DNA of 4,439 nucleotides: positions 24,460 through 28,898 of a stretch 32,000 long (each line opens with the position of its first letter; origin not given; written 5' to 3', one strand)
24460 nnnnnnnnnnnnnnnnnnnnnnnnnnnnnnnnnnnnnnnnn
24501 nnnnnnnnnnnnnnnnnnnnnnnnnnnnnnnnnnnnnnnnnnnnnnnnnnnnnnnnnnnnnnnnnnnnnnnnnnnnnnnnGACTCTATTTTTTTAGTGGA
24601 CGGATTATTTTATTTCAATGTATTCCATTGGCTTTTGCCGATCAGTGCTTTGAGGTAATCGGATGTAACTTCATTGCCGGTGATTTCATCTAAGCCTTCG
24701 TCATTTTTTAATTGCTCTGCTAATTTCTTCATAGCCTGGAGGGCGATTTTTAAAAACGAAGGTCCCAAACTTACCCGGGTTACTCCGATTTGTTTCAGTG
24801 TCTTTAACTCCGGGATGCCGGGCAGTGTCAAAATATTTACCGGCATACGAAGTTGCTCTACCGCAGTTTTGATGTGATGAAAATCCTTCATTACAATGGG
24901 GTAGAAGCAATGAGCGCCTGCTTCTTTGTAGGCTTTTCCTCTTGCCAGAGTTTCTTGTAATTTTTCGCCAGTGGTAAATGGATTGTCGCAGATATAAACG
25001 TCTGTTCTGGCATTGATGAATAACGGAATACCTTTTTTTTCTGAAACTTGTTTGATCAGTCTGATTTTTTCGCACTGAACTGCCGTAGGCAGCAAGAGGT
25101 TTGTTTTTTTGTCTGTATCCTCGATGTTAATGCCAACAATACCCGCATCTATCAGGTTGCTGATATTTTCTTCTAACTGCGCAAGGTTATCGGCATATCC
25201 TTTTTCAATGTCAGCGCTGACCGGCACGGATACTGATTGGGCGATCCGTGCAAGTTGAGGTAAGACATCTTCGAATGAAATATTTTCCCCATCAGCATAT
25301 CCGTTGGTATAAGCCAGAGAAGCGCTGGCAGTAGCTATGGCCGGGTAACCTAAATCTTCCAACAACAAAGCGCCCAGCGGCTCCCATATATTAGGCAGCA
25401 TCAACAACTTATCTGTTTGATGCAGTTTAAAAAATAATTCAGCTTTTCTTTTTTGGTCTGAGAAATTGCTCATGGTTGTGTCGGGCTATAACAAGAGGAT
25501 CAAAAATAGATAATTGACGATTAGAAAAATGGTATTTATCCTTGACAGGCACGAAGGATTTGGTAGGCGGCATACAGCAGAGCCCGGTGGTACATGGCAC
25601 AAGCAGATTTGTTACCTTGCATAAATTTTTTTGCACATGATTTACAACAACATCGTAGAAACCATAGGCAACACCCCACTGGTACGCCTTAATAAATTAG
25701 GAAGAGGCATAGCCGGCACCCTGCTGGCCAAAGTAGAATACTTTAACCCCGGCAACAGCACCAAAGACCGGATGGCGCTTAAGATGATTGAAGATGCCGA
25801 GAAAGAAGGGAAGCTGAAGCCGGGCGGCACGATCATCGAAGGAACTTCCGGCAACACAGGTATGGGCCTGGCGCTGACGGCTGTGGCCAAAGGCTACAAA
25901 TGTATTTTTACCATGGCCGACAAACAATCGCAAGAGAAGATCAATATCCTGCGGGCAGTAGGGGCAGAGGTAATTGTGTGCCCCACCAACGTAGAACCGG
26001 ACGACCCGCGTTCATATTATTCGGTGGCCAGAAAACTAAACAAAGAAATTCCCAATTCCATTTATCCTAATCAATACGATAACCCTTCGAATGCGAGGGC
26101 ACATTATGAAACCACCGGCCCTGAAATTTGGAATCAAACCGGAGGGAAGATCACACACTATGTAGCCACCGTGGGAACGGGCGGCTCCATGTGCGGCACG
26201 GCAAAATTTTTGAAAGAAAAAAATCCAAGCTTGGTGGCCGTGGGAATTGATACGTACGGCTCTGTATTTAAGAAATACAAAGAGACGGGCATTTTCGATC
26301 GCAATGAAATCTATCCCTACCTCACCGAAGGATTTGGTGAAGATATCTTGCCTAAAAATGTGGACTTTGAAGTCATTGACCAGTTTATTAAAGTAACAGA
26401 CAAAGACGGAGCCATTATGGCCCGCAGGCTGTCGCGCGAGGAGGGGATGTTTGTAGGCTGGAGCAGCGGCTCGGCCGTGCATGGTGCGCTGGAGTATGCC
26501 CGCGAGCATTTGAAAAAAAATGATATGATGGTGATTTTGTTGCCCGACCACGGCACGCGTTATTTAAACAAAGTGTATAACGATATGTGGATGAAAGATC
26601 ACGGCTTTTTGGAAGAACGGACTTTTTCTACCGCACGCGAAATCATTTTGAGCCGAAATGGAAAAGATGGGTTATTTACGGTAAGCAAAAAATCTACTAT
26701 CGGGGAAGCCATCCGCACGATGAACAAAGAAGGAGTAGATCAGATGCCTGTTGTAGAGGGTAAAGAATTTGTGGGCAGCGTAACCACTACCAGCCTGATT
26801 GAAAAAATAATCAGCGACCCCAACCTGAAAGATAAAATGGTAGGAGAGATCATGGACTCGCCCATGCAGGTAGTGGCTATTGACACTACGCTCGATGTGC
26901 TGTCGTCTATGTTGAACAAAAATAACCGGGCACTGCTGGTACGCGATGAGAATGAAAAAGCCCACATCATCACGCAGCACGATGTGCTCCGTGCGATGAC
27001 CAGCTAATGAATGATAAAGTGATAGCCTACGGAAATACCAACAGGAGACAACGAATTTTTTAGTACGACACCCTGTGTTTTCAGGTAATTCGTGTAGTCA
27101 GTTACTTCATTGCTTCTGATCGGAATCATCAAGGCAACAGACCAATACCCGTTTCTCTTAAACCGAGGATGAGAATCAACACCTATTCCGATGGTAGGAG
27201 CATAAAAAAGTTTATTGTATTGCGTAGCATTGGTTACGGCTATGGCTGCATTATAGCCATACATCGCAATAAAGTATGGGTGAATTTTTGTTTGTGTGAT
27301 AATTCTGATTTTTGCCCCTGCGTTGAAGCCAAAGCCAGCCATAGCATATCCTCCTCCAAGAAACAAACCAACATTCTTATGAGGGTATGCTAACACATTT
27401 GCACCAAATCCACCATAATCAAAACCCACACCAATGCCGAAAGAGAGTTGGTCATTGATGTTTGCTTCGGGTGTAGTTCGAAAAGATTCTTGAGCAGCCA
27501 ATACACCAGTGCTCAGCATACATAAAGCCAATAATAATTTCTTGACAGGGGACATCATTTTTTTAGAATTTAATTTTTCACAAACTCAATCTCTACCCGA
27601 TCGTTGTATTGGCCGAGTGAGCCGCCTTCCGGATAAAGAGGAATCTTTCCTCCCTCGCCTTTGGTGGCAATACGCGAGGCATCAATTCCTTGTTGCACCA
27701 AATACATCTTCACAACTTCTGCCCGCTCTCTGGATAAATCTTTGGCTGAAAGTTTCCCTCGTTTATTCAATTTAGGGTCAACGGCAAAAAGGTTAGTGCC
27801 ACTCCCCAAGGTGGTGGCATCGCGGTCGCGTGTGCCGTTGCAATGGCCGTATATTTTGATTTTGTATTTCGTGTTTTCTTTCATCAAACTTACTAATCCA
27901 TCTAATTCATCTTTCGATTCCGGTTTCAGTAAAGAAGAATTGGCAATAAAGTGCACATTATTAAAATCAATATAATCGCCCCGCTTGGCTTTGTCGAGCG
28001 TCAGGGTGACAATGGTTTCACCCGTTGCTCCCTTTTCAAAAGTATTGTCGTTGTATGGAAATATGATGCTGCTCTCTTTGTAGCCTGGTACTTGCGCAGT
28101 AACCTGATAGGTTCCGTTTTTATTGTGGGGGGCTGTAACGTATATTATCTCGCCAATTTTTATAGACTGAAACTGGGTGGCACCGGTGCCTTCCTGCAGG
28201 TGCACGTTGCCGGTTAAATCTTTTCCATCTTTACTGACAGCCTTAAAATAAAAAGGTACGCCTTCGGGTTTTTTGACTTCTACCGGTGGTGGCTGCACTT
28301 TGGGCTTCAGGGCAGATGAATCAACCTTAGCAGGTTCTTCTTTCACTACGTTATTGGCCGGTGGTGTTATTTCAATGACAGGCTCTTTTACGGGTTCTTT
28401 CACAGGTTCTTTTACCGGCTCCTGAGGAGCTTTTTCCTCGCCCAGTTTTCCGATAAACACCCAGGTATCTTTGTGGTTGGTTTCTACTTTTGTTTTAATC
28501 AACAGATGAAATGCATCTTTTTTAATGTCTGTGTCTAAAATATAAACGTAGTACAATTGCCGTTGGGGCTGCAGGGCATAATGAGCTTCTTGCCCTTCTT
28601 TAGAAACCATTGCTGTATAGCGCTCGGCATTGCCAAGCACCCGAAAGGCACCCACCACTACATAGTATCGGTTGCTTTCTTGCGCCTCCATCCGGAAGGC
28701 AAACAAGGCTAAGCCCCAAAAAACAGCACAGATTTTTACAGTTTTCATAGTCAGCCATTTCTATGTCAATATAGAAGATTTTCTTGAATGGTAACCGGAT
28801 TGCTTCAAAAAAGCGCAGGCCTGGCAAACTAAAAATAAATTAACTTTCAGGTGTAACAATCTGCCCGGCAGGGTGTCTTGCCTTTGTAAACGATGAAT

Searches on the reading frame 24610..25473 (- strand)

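Call 18: search_protein_families(library=pfam, proteins=[window:24610-25473:-], max_evalue=0.001)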
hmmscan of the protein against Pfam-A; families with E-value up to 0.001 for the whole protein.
window:24610-25473:- (287 aa): 1 family
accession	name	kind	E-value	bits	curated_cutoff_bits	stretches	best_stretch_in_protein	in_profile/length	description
PF13714.12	PEP_mutase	-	1.8e-72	244.2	31.5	1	14-255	1-239/240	Phosphoenolpyruvate phosphomutase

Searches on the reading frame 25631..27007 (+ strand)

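Call 18: search_protein_families(library=pfam, proteins=[window:25631-27007:+], max_evalue=0.001)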
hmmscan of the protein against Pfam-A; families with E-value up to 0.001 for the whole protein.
window:25631-27007:+ (458 aa): 2 families
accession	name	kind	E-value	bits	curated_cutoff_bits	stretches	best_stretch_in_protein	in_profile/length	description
PF00291.31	PALP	-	4.5e-73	246.6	35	1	10-306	3-295/295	Pyridoxal-phosphate dependent enzyme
PF00571.33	CBS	-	1.1e-15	58.1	24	2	348-393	9-55/57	CBS domain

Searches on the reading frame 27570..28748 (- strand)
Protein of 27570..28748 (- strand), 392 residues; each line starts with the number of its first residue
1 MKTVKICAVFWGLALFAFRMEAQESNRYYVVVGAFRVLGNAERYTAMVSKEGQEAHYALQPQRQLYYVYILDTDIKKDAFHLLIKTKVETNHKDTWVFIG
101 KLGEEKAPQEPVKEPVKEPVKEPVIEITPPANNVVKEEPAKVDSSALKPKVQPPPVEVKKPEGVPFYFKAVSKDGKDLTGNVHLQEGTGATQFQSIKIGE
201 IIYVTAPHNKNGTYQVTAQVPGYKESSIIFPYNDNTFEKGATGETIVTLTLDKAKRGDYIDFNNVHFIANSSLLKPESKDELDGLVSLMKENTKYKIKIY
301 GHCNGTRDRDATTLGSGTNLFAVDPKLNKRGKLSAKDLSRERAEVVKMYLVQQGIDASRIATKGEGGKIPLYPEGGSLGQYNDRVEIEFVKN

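Call 18: search_protein_families(library=pfam, proteins=[window:27570-28748:-], max_evalue=0.001)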
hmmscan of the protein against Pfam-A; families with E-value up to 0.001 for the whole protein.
window:27570-28748:- (392 aa): 3 families
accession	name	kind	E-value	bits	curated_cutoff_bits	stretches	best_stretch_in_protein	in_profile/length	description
PF00691.25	OmpA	-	6.2e-14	52.6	27.2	1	267-376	2-90/98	OmpA family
PF05036.18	SPOR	-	2e-05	25.3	21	1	25-70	2-48/76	SPOR domain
PF05359.17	DUF748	-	6.9e-05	21.5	50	0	261-312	877-928/1037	Domain of Unknown Function (DUF748)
